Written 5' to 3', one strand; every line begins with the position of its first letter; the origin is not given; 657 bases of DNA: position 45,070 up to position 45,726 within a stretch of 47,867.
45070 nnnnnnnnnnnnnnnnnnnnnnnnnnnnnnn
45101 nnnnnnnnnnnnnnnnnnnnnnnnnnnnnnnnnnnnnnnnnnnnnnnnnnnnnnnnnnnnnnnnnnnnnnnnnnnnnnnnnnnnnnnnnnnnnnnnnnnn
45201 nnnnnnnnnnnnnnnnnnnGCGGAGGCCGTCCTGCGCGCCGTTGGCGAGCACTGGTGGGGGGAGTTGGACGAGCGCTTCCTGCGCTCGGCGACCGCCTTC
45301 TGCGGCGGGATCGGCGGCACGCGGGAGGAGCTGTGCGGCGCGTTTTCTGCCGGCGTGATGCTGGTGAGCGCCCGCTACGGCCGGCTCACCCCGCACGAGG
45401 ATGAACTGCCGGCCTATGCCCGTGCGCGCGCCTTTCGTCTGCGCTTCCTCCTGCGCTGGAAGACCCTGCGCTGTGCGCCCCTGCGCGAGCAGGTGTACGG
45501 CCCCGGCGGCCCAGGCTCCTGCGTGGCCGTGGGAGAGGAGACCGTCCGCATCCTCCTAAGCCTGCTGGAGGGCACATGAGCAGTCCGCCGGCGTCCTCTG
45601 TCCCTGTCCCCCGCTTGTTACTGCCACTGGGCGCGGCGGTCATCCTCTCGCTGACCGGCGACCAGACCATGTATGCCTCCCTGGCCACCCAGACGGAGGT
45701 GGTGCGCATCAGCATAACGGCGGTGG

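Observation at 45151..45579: In-frame UGA at the first invariant Cys of a C-GCAxxG-C-C redox protein: candidate selenoprotein split by ORF calling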

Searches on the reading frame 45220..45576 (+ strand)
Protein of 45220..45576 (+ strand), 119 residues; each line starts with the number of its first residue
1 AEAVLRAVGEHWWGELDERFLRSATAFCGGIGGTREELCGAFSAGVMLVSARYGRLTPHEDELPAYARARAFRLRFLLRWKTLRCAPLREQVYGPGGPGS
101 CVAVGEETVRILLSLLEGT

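Call 23: find_related_loci(query=A2, collection=genome_contigs, flank=10000)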
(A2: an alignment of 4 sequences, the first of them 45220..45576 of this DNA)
Query A2 (119 aa) in genome_contigs; peptide patterns used: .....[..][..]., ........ (x = any residue, [..] = any of these).
88 stretches matched a pattern; 3 encode a relative of the query (tblastn E <= 1e-3); 3 distinct loci.
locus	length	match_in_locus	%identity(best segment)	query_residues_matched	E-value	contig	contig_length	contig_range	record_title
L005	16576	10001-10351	86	2-118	2e-66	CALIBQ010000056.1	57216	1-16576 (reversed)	MAG: uncultured Anaerolineae bacterium isolate S1_Bin_MAXBIN__192_1 genome assembly, contig: c_000000920709, whole genom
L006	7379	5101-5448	31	1-117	2e-15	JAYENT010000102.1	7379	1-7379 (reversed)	MAG: Chloroflexota bacterium isolate MAG048 MAG048_102, whole genome shotgun sequence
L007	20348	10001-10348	28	1-117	6e-15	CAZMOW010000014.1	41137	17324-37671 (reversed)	MAG TPA_asm: uncultured Anaerolineales bacterium isolate SRP141376_co2_331 genome assembly, contig: NODE_2191_length_411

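Call 27: find_related_loci(query=A3, collection=metagenome_contigs, flank=3000)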
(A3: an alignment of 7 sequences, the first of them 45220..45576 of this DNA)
Query A3 (119 aa) in metagenome_contigs; peptide patterns used: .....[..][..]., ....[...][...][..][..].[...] (x = any residue, [..] = any of these).
93 stretches matched a pattern; 6 encode a relative of the query (tblastn E <= 1e-3); 6 distinct loci.
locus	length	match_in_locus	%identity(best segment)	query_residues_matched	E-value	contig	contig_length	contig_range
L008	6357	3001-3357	99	1-119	1e-75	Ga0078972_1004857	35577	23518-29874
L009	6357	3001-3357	98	1-119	3e-75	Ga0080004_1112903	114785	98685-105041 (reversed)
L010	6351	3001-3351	48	1-117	3e-30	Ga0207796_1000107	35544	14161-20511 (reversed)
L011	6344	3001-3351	48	1-117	3e-30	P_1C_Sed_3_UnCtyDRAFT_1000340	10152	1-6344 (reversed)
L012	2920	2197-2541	39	1-117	3e-25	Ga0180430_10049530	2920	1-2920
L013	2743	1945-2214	36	1-90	3e-14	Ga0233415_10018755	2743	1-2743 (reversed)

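Call 40: search_protein_representatives(protein=window:45220-45576:+)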
Query: 119 residues. Proteins with E-value up to 0.001 (for the whole library): 307; up to 1e-10: 81; up to 1e-30: 0. The best 150 are listed.
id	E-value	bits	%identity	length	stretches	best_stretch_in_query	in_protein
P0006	5.0e-28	113.7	49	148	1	2-119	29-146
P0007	9.5e-26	106.3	50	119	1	6-117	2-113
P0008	1.2e-22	96.4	45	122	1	5-117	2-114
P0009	4.4e-21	91.3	42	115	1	7-118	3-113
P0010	1.6e-20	89.4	42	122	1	5-117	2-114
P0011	1.7e-20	89.4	44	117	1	6-117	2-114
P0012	2.8e-20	88.7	43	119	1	7-116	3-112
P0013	4.3e-20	88.1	40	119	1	5-117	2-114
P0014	1.8e-19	86.1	42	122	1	6-117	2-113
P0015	2.1e-19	85.8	42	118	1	8-117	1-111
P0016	1.1e-18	83.5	45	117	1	6-116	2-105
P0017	1.3e-18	83.3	37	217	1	2-116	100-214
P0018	1.9e-18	82.7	46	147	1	2-116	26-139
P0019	2.0e-18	82.7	39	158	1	2-117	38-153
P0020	2.1e-18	82.6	40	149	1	2-116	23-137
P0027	3.1e-17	78.8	38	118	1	5-118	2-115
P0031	1.2e-16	76.9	41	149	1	2-117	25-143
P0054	7.6e-14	67.9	37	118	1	7-117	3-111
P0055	7.9e-14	67.8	37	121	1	7-117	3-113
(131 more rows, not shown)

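Call 42: find_encoding_contigs(protein=P0007, flank=1500, max_places=2)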
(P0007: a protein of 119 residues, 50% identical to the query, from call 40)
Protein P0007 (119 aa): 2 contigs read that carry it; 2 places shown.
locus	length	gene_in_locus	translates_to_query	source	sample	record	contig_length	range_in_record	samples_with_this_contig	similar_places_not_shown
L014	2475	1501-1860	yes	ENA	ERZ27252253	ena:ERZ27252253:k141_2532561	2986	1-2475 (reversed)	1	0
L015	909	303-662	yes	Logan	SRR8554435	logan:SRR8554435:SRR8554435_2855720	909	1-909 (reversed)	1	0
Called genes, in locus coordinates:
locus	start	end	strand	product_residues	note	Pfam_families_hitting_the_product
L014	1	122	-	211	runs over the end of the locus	?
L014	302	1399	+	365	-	PF01926:MMR_HSR1, PF02421:FeoB_N, PF06071:YchF-GTPase_C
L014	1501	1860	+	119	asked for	PF09719:C_GCAxxG_C_C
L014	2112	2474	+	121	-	?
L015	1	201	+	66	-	?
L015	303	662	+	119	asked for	PF09719:C_GCAxxG_C_C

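Call 43: find_encoding_contigs(protein=P0009, flank=1500, max_places=2)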
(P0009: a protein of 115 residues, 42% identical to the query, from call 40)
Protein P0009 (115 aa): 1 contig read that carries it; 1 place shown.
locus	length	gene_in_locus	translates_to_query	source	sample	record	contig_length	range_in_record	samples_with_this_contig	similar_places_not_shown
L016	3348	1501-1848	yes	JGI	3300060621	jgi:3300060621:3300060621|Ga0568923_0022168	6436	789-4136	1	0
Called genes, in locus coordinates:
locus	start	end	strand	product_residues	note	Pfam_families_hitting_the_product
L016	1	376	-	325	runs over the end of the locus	PF01073:3Beta_HSD, PF01370:Epimerase, PF04321:RmlD_sub_bind, PF05368:NmrA (faint), PF13460:NAD_binding_10, PF16363:GDP_Man_Dehyd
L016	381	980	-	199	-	PF00440:TetR_N, PF13977:TetR_C_6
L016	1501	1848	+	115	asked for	PF09719:C_GCAxxG_C_C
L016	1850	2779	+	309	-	PF00753:Lactamase_B, PF23023:Anti-Pycsar_Apyc1 (weak), PF12706:Lactamase_B_2 (weak)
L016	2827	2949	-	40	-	-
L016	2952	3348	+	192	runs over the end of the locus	PF01980:TrmO_N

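Call 44: find_encoding_contigs(protein=P0012, flank=1500, max_places=2)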
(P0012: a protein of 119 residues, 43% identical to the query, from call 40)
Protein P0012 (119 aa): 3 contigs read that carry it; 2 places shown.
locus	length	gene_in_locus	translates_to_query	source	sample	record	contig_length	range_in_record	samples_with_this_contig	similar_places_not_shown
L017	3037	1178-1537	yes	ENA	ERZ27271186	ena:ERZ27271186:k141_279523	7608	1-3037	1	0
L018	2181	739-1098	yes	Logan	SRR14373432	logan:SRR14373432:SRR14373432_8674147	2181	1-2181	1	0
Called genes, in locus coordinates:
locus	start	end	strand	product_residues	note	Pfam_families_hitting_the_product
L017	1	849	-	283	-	?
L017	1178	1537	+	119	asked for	PF09719:C_GCAxxG_C_C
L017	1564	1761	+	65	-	-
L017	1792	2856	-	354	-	PF03447:NAD_binding_3 (weak), PF00742:Homoserine_dh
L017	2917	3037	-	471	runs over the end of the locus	PF05496:RuvB_N, PF00004:AAA, PF07728:AAA_5, PF13173:AAA_14 (faint), PF20720:nSTAND3 (faint), PF16193:AAA_assoc_2, PF12002:MgsA_C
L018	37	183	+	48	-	-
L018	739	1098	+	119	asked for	PF09719:C_GCAxxG_C_C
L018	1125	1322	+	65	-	-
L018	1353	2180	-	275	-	?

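Call 45: find_encoding_contigs(protein=P0016, flank=1500, max_places=2)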
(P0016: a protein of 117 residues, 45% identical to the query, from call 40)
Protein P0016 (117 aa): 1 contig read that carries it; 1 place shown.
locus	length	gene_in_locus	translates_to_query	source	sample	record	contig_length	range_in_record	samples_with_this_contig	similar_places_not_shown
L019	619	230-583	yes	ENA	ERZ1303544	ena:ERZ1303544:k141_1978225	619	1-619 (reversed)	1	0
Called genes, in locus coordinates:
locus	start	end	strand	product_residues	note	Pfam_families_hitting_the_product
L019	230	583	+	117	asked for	PF09719:C_GCAxxG_C_C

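Call 46: find_encoding_contigs(protein=P0027, flank=1500, max_places=2)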
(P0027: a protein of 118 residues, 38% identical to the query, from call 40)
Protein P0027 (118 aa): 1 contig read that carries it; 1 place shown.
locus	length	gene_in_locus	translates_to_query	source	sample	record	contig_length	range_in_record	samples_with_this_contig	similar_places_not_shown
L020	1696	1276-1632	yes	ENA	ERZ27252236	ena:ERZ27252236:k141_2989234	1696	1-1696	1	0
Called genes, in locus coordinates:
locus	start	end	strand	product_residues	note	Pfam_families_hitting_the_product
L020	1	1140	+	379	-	?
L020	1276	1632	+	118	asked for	PF09719:C_GCAxxG_C_C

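Call 47: find_encoding_contigs(protein=P0055, flank=1500, max_places=2)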
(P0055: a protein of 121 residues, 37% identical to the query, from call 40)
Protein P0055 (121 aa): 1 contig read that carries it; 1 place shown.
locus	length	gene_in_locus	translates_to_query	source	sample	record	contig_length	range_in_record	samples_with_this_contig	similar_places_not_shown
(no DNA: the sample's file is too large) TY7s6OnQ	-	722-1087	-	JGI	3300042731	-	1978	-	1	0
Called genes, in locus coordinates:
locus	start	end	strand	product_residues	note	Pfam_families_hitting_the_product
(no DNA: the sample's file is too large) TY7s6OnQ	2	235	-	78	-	?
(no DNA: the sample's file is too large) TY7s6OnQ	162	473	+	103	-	-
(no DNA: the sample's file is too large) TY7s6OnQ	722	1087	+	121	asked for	PF09719:C_GCAxxG_C_C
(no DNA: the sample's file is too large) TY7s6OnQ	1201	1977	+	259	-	?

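Call 51: find_encoding_contigs(protein=P0031, flank=1500, max_places=3)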
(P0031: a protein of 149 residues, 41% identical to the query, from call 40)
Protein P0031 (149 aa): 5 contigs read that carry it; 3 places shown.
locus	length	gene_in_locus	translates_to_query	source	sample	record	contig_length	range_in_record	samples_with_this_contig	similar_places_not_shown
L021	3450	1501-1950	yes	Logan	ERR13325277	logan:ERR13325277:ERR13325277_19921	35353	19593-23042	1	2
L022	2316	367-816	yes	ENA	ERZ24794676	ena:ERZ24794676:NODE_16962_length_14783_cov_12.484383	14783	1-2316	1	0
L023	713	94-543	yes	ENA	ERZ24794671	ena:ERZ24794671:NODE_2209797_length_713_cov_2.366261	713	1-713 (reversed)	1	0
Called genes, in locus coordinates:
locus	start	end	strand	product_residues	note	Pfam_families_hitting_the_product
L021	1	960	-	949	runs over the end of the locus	PF00496:SBP_bac_5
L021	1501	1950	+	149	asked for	PF09719:C_GCAxxG_C_C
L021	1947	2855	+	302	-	-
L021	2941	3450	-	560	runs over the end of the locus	PF13517:FG-GAP_3 (faint), PF01839:FG-GAP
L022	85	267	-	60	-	-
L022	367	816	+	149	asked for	PF09719:C_GCAxxG_C_C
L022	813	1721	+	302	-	-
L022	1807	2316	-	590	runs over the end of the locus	PF13517:FG-GAP_3 (faint), PF14312:FG-GAP_2 (faint), PF01839:FG-GAP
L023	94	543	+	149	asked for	PF09719:C_GCAxxG_C_C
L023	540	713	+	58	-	?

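Call 52: find_encoding_contigs(protein=P0018, flank=1500, max_places=3)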
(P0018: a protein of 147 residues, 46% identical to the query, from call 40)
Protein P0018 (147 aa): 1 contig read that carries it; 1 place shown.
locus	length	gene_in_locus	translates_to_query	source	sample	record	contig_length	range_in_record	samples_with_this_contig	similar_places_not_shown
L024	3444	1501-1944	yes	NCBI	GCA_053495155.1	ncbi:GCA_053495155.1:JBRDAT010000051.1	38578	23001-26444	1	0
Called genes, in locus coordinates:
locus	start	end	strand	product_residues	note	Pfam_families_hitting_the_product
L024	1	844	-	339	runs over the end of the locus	PF01712:dNK, PF02223:Thymidylate_kin (faint), PF03819:MazG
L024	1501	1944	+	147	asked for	PF09719:C_GCAxxG_C_C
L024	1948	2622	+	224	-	PF01168:Ala_racemase_N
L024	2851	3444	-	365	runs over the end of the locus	PF01926:MMR_HSR1, PF02421:FeoB_N, PF06071:YchF-GTPase_C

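Call 77: predict_structure(alignment_id=A6)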
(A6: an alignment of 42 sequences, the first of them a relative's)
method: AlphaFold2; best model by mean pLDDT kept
length: 149 residues; sequences in the alignment: 42
mean_pLDDT: 95.5   pTM: 0.89
mean pLDDT of the five models: 95.5, 94.9, 94.7, 94.0, 93.9
residues with pLDDT >= 90: 136; 70-90: 8; 50-70: 5; < 50: 0
segments of 3 or more residues with pLDDT < 50: none
pLDDT, mean of each block of 10 residues (from residue 1): 96 98 98 98 97 96 98 98 98 98 98 90 98 97 71
secondary structure, 60 per line:
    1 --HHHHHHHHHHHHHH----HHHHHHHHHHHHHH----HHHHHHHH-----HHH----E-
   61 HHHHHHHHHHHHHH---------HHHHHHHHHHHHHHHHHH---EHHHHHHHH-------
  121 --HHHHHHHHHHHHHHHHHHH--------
elements in order: H3-16 H21-34 H39-46 H61-74 H84-101 H106-113 H123-141

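Call 81: fold_search(model_id=the predicted structure, library=pdb)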
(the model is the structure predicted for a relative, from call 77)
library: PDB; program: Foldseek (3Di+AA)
matches with E <= 10: 106; with E <= 0.001: 0
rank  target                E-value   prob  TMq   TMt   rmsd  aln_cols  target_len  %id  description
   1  6awl_B                1.2e+00  0.13  0.25  0.21  14.0       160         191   12  Crystal structure of human Coq9 (released 2019-02-06)
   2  2gmy_B                1.4e+00  0.09  0.21  0.21  15.0       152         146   15  Crystal Structure of a Protein of Unknown Function ATU0492 from Agrobacterium tumefaciens, Putative Antioxidant Defenc (released 2006-05-09)
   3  6oyu_B                1.4e+00  0.08  0.23  0.11  14.0       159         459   19  Structure of an ancestral-reconstructed cytochrome P450 1B1 with alpha-naphthoflavone (released 2020-03-18)
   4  6oyv_A                1.4e+00  0.08  0.21  0.11  13.9       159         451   19  Structure of an ancestral-reconstructed cytochrome P450 1B1 with estradiol (released 2020-03-18)
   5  6xz3                  2.0e+00  0.10  0.23  0.27  12.6       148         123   14  Crystal structure of TLNRD1 4-helix bundle (released 2020-05-27)
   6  5yvm                  2.2e+00  0.05  0.19  0.10  14.2       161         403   18  Crystal Structure of the archaeal halo-thermophilic Red Sea brine pool alcohol dehydrogenase ADH/D1 bound to NZQ (released 2017-12-27)
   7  6kkm_F                2.5e+00  0.02  0.14  0.08  21.2       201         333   10  Crystal structure of RbcL-Raf1 complex from Anabaena sp. PCC 7120 (released 2020-05-13)
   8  6oyv_B                2.6e+00  0.04  0.20  0.10  14.5       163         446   16  Structure of an ancestral-reconstructed cytochrome P450 1B1 with estradiol (released 2020-03-18)
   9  7xge_C                2.6e+00  0.04  0.18  0.18  15.2       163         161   13  Crystal structure of MCL-1 in complex with computationally designed inhibitor protein (released 2022-07-20)
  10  5zeb_g                2.8e+00  0.10  0.20  0.20   8.8       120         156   16  M. Smegmatis P/P state 70S ribosome structure (released 2018-09-26)
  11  5yvr                  3.1e+00  0.04  0.19  0.10  14.0       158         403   20  Crystal Structure of the H277A mutant of ADH/D1, an archaeal halo-thermophilic Red Sea brine pool alcohol dehydrogenase (released 2017-12-27)
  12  6kkn                  3.1e+00  0.04  0.19  0.10  20.2       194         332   11  Crystal structure of RuBisCO accumulation factor Raf1 from Anabaena sp. PCC 7120 (released 2020-05-13)
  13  9min_I                3.2e+00  0.09  0.26  0.29  12.7       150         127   17  Structure of a designed minibinder to NYESO1-A*02:01 (released 2025-08-06)
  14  2dme_MODEL_1_A        3.2e+00  0.06  0.20  0.23  13.5       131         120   11  Solution structure of the TFIIS domain II of human PHD finger protein 3 (released 2006-10-21)
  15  6egc                  3.2e+00  0.06  0.23  0.23  12.2       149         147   15  Single-chain version of 2L4HC2_23 (PDB 5J0K) (released 2019-05-29)
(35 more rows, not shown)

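Call 82: list_cluster_members(proteins=[P0001, P0002, P0007, P0008, P0009, P0010, P0012, P0054, P0020, P0031])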
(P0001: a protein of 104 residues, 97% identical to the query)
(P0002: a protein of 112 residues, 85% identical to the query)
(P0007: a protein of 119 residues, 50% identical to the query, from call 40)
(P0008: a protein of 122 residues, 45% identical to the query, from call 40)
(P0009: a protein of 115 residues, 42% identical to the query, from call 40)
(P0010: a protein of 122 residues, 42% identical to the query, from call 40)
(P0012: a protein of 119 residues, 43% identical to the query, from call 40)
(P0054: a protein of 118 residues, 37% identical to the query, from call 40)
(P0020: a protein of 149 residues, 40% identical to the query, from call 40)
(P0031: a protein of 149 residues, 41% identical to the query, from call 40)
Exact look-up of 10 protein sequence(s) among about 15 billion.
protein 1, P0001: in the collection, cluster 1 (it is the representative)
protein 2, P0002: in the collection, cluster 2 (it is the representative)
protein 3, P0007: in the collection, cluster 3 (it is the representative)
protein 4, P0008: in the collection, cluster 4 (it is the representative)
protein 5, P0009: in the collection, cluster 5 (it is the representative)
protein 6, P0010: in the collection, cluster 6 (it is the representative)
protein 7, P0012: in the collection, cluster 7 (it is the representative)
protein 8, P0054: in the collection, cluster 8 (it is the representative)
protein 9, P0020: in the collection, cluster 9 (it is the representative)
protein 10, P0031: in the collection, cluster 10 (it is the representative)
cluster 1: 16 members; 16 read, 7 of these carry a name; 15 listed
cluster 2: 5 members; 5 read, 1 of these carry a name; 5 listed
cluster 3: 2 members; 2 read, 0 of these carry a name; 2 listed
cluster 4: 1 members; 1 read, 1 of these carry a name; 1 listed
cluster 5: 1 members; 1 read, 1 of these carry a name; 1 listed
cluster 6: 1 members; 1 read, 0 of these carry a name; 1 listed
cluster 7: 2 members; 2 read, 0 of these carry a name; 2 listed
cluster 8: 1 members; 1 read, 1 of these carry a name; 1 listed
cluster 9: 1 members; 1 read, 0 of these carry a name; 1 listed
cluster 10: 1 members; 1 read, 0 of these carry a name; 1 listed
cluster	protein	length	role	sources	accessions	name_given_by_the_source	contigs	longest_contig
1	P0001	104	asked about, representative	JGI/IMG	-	hypothetical protein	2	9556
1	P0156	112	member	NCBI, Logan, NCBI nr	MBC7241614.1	MAG: C_GCAxxG_C_C family protein [Anaerolineae bacterium] | C_GCAxxG_C_C family protein [Anaerolineae bacterium]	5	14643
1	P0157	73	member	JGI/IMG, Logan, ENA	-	hypothetical protein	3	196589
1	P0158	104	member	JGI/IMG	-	hypothetical protein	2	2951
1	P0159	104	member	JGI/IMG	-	C_GCAxxG_C_C family probable redox protein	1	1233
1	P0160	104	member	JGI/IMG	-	C_GCAxxG_C_C family probable redox protein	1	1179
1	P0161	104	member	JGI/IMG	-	-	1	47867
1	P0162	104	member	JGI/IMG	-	C_GCAxxG_C_C family probable redox protein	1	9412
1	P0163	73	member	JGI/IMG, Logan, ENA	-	-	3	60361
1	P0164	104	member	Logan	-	-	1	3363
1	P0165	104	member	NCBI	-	-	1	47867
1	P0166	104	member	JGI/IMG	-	-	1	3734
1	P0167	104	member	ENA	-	-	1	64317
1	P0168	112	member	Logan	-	-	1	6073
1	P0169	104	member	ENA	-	-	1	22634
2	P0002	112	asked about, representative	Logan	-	-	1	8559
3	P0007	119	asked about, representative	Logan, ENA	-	-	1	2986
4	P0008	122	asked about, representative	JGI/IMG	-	C_GCAxxG_C_C family probable redox protein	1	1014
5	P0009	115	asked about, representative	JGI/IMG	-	C_GCAxxG_C_C family probable redox protein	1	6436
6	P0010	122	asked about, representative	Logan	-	-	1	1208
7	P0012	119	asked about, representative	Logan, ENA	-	-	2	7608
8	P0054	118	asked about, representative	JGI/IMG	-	C_GCAxxG_C_C family probable redox protein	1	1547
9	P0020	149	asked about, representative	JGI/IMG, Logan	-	-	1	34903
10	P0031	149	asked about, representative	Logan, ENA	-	-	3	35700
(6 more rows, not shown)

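Call 89: search_protein_families(library=pfam, proteins=[L006:3661-5019:+, L006:5502-6590:+, L007:8543-9919:+, L007:10417-11490:+, L010:1887-2870:+, L010:3434-4489:-, L010:4501-5910:-, L016:1850-2779:+, L021:1947-2855:+], max_evalue=0.00001)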
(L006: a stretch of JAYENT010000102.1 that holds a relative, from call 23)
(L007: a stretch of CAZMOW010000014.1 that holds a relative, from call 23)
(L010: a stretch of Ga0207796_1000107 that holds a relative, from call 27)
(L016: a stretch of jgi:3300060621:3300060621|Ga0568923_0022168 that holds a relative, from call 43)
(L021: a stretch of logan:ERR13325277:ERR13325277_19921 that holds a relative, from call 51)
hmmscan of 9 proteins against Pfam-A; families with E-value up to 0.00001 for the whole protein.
L006:3661-5019:+ (452 aa): 3 families
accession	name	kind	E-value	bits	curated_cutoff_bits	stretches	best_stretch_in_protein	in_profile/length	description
PF10509.15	GalKase_gal_bdg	-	3.1e-20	71.9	23.1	1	34-81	3-49/49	Galactokinase galactose-binding signature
PF00288.32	GHMP_kinases_N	-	8.5e-14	52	22.3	1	117-207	1-85/87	GHMP kinases N terminal domain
PF08544.19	GHMP_kinases_C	-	9.2e-12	45.6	21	1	345-421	2-79/85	GHMP kinases C terminal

L006:5502-6590:+ (362 aa): 2 families
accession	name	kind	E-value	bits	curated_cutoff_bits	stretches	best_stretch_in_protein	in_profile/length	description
PF00557.29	Peptidase_M24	-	1.1e-72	244.6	23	1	142-344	2-208/208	Metallopeptidase family M24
PF01321.24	Creatinase_N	-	1.5e-31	110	22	1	9-133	1-127/128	Creatinase/Prolidase N-terminal domain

L007:8543-9919:+ (458 aa): 3 families
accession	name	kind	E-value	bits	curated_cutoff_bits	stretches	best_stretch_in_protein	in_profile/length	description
PF10509.15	GalKase_gal_bdg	-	8.9e-22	76.8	23.1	1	40-87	3-49/49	Galactokinase galactose-binding signature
PF00288.32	GHMP_kinases_N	-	2.8e-14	53.6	22.3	1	123-213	1-85/87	GHMP kinases N terminal domain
PF08544.19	GHMP_kinases_C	-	1.4e-11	45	21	1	351-426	2-78/85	GHMP kinases C terminal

L007:10417-11490:+ (357 aa): 2 families
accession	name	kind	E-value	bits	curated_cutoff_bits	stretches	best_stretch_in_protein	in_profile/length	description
PF00557.29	Peptidase_M24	-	3.9e-72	242.8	23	1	137-339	2-208/208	Metallopeptidase family M24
PF01321.24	Creatinase_N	-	2e-29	103.2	22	1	4-128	1-127/128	Creatinase/Prolidase N-terminal domain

L010:1887-2870:+ (327 aa): 2 families
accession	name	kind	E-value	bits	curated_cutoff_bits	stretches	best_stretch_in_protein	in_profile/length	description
PF00753.33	Lactamase_B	-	1.7e-13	51.4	22.7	1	115-239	8-148/196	Metallo-beta-lactamase superfamily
PF12706.13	Lactamase_B_2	-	7.9e-07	29.3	27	1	124-203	2-92/200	Beta-lactamase superfamily domain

L010:3434-4489:- (351 aa): 2 families
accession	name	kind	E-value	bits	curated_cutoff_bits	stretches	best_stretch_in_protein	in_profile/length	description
PF00742.24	Homoserine_dh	-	5.6e-43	147.2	22.9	1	166-346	1-173/173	Homoserine dehydrogenase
PF03447.22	NAD_binding_3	-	2e-10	41.8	24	1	17-158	1-116/116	Homoserine dehydrogenase, NAD binding domain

L010:4501-5910:- (469 aa): 6 families
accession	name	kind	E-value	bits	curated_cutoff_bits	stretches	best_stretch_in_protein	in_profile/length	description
PF12002.13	MgsA_C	-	7.3e-62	208.6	27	1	272-435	1-166/167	MgsA AAA+ ATPase C terminal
PF16193.11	AAA_assoc_2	-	1.1e-30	106.2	34.3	1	191-271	2-81/81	AAA C-terminal domain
PF05496.18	RuvB_N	-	2.3e-17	63.6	27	1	22-142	1-116/159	Holliday junction DNA helicase RuvB P-loop domain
PF00004.35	AAA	-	3e-16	60.5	21.2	1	56-163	1-125/131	ATPase family associated with various cellular activities (AAA)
PF07728.20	AAA_5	-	7.1e-08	33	22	1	56-145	2-101/139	AAA domain (dynein-related subfamily)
PF20720.3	nSTAND3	-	5.1e-07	30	27.2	0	55-119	19-74/155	Novel STAND NTPase 3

L016:1850-2779:+ (309 aa): 2 families
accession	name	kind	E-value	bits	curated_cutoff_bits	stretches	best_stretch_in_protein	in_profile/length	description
PF00753.33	Lactamase_B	-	3.3e-10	40.7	22.7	1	97-176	8-88/196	Metallo-beta-lactamase superfamily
PF12706.13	Lactamase_B_2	-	3.4e-07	30.5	27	1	106-188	2-95/200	Beta-lactamase superfamily domain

L021:1947-2855:+ (302 aa): 0 families
